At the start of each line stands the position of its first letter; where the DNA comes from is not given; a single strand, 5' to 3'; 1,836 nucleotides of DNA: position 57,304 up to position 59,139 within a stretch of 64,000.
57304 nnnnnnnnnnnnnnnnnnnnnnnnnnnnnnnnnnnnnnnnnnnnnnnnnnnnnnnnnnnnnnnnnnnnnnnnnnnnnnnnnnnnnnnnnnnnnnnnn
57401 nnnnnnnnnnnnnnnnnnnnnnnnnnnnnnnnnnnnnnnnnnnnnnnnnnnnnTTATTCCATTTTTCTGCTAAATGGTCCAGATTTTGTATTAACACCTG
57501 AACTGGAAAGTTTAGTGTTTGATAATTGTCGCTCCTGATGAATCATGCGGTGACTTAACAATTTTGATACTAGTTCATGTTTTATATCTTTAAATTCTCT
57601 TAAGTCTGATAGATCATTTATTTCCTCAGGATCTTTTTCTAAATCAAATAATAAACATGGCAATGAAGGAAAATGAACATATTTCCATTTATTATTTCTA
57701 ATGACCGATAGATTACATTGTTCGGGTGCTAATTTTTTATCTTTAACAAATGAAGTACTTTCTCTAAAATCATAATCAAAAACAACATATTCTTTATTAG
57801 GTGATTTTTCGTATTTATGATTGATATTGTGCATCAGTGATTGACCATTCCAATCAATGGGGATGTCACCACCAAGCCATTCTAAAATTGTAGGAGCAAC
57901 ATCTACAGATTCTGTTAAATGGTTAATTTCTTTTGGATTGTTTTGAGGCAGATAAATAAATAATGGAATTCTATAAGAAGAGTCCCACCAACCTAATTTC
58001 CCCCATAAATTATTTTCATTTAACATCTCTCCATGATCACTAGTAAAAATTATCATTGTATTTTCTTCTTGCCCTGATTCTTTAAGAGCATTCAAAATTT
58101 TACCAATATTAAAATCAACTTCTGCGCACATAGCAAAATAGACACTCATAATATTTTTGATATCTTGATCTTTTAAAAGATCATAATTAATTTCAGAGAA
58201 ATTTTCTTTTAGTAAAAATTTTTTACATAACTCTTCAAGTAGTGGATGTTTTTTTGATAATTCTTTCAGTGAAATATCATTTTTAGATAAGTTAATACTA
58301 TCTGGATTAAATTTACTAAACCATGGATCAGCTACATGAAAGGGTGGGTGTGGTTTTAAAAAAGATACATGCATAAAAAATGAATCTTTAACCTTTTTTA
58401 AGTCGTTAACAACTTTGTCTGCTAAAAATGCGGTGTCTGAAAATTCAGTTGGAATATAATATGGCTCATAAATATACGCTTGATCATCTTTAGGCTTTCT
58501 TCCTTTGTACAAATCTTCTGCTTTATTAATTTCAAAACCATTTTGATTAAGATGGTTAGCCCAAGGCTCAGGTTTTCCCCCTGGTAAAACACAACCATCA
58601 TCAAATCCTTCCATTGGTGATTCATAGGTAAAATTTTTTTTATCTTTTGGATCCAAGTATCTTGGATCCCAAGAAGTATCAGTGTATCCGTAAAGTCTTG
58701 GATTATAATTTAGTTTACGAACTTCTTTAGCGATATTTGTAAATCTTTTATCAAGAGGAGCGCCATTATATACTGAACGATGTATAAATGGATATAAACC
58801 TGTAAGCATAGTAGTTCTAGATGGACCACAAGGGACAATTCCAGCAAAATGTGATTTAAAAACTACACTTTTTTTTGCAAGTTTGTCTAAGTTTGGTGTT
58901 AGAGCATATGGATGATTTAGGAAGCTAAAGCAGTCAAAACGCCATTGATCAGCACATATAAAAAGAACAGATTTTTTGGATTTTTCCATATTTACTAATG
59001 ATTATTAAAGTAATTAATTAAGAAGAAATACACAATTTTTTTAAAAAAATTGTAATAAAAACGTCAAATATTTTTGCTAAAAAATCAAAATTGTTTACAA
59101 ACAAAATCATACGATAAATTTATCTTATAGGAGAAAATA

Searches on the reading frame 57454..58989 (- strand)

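Call 86: search_protein_families(library=pfam, proteins=[window:57454-58989:-], max_evalue=0.0001)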
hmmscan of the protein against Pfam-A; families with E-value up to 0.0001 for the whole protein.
window:57454-58989:- (511 aa): 3 families
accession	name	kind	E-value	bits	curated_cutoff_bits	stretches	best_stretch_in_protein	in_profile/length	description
PF00884.28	Sulfatase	-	4.6e-51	174.4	25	1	8-373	3-300/301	Sulfatase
PF16347.10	SGSH_C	-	9.5e-15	55.5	29.3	1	330-480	7-151/154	N-sulphoglucosamine sulphohydrolase, C-terminal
PF01663.27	Phosphodiest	-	6.4e-11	42.9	23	1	8-320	1-220/342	Type I phosphodiesterase / nucleotide pyrophosphatase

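Call 99: search_protein_families(library=ncbifam, proteins=[window:57454-58989:-], max_evalue=0.001)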
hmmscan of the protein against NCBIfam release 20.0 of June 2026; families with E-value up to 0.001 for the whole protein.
window:57454-58989:- (511 aa): 11 families
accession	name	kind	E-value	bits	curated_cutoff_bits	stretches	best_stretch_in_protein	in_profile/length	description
NF045661.1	HdlasePehA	equivalog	7.3e-123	410.8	900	1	5-500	2-504/506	phosphoric/sulfuric ester hydrolase PehA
NF010322.0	PRK13759.1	equivalog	1.5e-53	182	481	2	168-486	164-462/486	arylsulfatase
TIGR03417.1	chol_sulfatase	equivalog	2.1e-52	178.6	433.45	2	185-477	164-436/500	choline-sulfatase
NF052527.1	Mn_arylsulf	exception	9.5e-33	113.8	850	2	176-498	170-469/479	manganese-dependent arylsulfatase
NF038282.1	LapC_YejM_PbgA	exception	3.1e-12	45.6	825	1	264-370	392-498/584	LPS biosynthesis-modulating metalloenzyme YejM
NF053595.1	LptchSynLtaSGpos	equivalog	5e-06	25.3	970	1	275-375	421-529/626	lipoteichoic acid synthase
NF003000.0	PRK03776.1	equivalog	6.2e-05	21.2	574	1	284-384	362-457/763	phosphatidylglycerol--membrane-oligosaccharide glycerophosphotransferase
TIGR01307.1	pgm_bpd_ind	equivalog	0.00028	19.5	330.65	1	290-386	413-504/504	2,3-bisphosphoglycerate-independent phosphoglycerate mutase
NF028537.1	P_eth_NH2_trans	domain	0.00036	19.2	500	1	287-329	416-458/527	phosphoethanolamine--lipid A transferase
NF051873.1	AlkPhosPhoY32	equivalog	0.00064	18.3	1000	0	334-383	487-536/539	alkaline phosphatase PhoY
NF038075.1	fam_STM4013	hypoth_equivalog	0.00096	18.7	250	0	286-331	202-244/261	STM4013/SEN3800 family hydrolase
